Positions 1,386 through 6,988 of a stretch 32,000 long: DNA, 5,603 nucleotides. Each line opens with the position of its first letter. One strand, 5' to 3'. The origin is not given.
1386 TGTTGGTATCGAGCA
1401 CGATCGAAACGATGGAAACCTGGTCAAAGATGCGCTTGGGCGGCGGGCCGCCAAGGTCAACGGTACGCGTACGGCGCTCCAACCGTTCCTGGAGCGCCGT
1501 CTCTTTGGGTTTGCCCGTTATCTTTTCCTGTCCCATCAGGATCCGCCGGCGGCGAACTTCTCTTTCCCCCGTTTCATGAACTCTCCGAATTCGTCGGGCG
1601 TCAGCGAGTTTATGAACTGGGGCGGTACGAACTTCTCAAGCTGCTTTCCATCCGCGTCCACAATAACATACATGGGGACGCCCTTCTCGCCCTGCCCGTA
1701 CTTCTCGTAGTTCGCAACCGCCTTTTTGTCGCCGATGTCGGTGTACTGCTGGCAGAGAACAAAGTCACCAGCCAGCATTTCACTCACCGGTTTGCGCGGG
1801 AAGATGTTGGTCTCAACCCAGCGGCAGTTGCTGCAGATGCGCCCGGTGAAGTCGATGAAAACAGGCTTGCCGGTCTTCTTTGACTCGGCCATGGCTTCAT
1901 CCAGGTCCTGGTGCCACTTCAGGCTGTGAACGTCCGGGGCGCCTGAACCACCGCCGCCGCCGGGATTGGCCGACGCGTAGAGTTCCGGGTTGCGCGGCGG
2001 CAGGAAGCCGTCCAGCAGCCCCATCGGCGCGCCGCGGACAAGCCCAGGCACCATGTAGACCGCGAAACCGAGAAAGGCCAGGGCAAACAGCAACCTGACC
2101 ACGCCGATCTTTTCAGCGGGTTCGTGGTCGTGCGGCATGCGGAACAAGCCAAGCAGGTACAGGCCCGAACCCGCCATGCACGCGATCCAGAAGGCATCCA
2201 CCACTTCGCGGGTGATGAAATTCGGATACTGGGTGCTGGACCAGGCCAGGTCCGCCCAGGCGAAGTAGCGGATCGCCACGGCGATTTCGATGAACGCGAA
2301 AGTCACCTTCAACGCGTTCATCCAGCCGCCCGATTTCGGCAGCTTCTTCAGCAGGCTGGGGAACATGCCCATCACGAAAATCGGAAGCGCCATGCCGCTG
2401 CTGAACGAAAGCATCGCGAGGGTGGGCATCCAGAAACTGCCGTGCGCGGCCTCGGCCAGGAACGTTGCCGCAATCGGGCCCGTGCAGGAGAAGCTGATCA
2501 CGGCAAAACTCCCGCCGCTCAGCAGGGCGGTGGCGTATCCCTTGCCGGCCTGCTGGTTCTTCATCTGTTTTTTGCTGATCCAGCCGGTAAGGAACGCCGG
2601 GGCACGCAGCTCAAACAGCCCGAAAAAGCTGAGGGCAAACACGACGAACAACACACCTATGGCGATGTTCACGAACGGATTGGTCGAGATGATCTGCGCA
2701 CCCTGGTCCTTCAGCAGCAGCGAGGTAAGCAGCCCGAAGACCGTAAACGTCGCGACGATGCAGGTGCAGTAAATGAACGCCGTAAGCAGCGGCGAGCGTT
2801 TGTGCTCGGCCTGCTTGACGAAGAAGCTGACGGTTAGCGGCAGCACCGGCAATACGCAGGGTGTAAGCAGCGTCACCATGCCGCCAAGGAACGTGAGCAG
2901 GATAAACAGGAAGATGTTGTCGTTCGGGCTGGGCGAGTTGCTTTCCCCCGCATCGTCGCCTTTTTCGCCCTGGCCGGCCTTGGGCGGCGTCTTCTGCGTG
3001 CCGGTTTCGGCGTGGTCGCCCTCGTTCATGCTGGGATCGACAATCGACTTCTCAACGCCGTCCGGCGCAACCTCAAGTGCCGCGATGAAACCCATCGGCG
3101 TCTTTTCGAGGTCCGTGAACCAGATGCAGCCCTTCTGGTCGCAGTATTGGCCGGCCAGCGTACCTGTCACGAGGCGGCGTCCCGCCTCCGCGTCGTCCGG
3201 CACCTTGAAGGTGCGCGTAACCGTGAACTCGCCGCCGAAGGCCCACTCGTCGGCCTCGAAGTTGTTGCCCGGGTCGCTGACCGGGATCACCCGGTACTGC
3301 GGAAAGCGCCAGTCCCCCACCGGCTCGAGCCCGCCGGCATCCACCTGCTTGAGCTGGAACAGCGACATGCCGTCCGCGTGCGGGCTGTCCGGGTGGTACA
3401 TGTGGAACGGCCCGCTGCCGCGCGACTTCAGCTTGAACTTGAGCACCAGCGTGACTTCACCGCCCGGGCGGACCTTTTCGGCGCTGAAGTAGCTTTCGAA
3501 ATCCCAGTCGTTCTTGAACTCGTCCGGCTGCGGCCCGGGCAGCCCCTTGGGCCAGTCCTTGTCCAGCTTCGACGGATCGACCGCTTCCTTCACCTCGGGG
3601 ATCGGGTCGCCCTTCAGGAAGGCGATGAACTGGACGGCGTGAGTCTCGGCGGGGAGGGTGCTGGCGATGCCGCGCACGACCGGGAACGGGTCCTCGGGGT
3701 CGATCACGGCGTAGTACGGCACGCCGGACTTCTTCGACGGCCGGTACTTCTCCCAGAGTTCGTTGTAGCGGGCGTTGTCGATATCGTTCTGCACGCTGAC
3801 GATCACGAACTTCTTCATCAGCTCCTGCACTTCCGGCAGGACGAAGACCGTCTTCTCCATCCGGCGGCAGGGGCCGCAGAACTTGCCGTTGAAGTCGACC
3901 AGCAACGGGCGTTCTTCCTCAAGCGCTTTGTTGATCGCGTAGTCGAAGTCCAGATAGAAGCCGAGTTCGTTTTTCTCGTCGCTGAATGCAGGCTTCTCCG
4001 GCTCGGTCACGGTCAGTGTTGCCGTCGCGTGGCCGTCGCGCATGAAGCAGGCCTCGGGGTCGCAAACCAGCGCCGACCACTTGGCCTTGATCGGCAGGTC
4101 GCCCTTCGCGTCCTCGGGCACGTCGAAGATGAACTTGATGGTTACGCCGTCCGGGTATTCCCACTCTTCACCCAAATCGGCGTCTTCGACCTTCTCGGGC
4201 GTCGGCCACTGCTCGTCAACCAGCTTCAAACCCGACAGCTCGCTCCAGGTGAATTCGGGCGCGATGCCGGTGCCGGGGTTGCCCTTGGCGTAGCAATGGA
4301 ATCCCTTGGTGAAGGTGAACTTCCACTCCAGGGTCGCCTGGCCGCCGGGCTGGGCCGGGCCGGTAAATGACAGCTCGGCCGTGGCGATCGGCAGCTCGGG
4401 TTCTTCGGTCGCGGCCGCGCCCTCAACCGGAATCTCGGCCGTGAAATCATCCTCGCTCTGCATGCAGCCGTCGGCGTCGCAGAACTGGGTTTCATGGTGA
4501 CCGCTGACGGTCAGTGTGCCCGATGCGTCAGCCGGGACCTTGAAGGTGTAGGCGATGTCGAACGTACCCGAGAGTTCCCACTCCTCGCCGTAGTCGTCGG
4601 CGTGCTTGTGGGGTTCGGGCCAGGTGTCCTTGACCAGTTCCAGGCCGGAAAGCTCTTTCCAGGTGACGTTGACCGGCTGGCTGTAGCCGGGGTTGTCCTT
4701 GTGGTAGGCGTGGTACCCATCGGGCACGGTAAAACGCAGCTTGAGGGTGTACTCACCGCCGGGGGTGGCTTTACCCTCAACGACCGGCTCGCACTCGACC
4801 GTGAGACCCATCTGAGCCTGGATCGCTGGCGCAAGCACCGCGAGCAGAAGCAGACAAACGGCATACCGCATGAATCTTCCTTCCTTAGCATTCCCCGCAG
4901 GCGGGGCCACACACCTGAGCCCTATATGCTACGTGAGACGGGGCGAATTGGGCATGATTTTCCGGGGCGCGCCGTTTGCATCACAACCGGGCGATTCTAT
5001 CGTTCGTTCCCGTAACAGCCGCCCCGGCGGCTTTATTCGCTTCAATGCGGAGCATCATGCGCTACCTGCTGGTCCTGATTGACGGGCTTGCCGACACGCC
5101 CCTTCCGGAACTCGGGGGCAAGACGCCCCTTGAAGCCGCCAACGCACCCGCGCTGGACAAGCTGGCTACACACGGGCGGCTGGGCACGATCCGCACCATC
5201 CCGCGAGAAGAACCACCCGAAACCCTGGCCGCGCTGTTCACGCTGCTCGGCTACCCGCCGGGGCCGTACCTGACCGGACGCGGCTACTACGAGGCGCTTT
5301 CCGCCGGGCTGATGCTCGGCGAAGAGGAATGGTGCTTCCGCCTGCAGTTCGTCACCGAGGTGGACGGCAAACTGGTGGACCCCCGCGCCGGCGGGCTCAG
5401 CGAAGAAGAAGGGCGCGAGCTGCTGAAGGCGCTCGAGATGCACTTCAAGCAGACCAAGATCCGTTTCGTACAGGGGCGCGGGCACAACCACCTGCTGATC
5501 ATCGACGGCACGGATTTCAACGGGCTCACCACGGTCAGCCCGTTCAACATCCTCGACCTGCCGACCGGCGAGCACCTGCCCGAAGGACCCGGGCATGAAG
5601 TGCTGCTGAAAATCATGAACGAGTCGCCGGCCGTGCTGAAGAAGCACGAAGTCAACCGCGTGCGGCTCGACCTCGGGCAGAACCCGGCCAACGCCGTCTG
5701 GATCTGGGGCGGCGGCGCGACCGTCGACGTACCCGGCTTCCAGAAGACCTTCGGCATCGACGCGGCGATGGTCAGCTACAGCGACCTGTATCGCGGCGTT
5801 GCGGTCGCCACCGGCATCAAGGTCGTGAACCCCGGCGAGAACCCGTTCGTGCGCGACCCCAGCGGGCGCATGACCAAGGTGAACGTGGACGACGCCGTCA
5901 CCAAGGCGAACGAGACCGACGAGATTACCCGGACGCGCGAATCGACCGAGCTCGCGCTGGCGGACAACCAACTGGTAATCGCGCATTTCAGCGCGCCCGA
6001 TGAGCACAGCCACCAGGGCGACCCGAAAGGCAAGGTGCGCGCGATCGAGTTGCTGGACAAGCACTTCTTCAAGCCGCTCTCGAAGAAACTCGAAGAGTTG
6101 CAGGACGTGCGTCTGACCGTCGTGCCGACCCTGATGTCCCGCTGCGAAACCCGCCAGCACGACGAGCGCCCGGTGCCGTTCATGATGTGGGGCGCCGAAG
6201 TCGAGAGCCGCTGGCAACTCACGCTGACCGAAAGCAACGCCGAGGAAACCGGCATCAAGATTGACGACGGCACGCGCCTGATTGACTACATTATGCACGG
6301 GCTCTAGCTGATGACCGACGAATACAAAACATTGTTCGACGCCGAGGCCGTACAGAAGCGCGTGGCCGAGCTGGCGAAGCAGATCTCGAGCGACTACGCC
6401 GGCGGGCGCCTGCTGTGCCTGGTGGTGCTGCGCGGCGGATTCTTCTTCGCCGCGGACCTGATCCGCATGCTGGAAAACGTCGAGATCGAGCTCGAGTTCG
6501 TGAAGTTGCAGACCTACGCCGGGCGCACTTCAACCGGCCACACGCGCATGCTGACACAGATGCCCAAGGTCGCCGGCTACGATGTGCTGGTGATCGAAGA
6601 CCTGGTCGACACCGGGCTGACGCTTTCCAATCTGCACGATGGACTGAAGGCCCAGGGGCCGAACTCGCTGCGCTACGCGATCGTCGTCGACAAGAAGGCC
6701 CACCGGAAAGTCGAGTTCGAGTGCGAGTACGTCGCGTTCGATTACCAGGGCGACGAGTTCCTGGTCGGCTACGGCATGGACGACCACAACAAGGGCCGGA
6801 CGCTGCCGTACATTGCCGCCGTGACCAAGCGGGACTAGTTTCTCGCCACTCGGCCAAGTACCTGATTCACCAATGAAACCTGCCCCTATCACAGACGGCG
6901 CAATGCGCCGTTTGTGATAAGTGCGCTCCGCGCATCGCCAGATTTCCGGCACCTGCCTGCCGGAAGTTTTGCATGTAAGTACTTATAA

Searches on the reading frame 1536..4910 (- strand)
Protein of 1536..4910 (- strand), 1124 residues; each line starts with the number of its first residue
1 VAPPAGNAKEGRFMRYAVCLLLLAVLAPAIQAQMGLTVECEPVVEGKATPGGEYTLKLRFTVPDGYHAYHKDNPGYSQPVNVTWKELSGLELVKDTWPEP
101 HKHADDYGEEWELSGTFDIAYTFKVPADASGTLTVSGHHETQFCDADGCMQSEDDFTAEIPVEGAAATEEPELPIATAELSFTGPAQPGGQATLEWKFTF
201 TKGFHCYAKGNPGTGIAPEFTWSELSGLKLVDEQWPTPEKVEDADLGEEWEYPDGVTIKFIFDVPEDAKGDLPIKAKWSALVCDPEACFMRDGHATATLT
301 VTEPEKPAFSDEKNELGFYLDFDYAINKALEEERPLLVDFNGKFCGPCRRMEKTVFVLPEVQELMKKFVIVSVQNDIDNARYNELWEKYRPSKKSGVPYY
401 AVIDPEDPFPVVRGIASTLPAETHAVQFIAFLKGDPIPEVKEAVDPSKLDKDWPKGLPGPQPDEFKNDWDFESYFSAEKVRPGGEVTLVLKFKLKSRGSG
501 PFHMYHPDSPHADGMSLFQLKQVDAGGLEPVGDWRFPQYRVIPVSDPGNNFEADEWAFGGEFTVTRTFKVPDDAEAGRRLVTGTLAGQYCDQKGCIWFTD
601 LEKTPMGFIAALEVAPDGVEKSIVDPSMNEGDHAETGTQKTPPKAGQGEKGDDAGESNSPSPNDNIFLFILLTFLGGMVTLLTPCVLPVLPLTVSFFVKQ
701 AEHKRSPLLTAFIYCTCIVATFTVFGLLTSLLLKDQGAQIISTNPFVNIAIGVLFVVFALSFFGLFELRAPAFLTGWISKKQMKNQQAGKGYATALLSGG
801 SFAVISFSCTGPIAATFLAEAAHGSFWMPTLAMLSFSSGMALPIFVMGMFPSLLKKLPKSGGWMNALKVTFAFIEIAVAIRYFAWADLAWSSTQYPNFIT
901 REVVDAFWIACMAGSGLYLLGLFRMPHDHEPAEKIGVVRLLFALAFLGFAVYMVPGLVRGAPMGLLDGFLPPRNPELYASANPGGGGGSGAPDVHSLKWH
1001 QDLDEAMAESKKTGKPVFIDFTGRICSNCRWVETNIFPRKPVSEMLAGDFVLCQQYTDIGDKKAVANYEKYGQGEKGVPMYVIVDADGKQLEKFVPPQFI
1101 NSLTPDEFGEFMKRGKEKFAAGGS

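Call 57: search_protein_families(library=pfam, proteins=[window:1536-4910:-], max_evalue=0.001)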
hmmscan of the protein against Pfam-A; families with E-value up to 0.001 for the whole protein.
window:1536-4910:- (1124 aa): 6 families
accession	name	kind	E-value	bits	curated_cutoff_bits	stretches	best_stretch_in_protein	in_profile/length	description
PF02683.22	DsbD_TM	-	3.4e-32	112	27.1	1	668-880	2-212/219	Cytochrome C biogenesis protein transmembrane domain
PF13899.12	Thioredoxin_7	-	2.8e-28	98.3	27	2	999-1086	2-83/83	Thioredoxin-like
PF11412.14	DsbD_N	-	2.5e-16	60.2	25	2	47-157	14-115/119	Thiol:disulfide interchange protein DsbD, N-terminal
PF13098.12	Thioredoxin_2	-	1.8e-10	41.5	27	1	330-414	2-93/104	Thioredoxin-like domain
PF03190.21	Thioredox_DsbH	-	1.2e-09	38.7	27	1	997-1089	20-114/163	Protein of unknown function, DUF255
PF00085.26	Thioredoxin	-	3.1e-06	27.6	23.5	1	322-377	10-60/103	Thioredoxin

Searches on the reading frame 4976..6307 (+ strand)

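Call 57: search_protein_families(library=pfam, proteins=[window:4976-6307:+], max_evalue=0.001)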
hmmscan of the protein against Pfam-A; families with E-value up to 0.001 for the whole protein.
window:4976-6307:+ (443 aa): 2 families
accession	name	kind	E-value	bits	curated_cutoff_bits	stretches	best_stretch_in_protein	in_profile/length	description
PF10143.14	PhosphMutase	-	1e-33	117.1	21.5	1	64-227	1-170/170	2,3-bisphosphoglycerate-independent phosphoglycerate mutase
PF01676.23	Metalloenzyme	-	2.6e-20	73.4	24.3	1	28-415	1-231/252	Metalloenzyme superfamily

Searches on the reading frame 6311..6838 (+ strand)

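Call 57: search_protein_families(library=pfam, proteins=[window:6311-6838:+], max_evalue=0.001)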
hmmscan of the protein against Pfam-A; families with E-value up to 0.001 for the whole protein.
window:6311-6838:+ (175 aa): 1 family
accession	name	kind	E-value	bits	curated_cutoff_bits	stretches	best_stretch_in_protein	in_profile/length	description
PF00156.33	Pribosyltran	-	1.6e-23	83.2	26.3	1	5-158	2-157/158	Phosphoribosyl transferase domain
